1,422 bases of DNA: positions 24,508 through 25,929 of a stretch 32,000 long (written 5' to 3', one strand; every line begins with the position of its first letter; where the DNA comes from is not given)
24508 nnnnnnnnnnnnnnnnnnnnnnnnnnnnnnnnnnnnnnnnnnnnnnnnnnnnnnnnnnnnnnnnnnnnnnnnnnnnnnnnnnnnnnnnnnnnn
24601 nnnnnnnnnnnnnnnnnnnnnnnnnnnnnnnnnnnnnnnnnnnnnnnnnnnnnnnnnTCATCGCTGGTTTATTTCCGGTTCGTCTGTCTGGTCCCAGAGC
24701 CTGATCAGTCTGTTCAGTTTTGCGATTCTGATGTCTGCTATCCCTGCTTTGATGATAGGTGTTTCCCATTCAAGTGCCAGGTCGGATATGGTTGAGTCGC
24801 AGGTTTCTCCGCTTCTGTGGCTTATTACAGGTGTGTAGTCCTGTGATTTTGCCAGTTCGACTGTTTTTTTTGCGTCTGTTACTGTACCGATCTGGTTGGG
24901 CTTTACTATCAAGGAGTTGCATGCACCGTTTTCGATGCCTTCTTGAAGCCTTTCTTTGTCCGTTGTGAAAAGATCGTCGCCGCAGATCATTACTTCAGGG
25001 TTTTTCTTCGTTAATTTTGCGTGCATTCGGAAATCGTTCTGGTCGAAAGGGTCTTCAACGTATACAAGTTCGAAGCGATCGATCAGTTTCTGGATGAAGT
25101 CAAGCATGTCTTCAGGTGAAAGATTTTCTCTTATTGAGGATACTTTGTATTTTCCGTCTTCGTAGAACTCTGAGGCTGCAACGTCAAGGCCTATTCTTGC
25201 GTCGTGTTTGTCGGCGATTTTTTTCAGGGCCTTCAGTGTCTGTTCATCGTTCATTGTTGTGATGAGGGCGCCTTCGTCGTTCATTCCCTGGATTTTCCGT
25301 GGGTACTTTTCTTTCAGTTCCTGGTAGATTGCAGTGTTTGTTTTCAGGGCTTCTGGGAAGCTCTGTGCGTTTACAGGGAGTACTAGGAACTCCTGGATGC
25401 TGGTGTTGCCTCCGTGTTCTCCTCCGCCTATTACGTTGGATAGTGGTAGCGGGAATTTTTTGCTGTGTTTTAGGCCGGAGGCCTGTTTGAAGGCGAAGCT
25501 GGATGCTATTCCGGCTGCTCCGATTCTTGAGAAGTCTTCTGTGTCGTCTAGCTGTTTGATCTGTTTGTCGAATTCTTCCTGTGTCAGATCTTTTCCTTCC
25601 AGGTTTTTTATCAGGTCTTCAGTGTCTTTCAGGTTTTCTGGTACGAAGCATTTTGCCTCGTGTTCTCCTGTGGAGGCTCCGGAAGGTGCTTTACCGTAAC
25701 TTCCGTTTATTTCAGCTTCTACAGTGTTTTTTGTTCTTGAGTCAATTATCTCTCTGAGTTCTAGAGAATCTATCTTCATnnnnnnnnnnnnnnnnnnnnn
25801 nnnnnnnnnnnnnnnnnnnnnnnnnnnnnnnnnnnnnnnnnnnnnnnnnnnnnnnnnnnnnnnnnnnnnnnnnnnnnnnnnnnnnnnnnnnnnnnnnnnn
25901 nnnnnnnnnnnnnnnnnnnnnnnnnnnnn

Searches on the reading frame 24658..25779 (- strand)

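Call 24: search_protein_families(library=pfam, proteins=[window:24658-25779:-])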
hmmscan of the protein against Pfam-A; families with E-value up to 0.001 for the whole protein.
window:24658-25779:- (373 aa): 3 families
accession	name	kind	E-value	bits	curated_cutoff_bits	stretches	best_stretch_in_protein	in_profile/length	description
PF00113.28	Enolase_C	-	3.4e-64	217.4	21.5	1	108-364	3-280/296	Enolase, C-terminal TIM barrel domain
PF03952.21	Enolase_N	-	1.7e-13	51.4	35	1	3-102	1-120/131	Enolase, N-terminal domain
PF13378.12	MR_MLE_C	-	9.9e-09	35.7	29.4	1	180-316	32-149/219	Enolase C-terminal domain-like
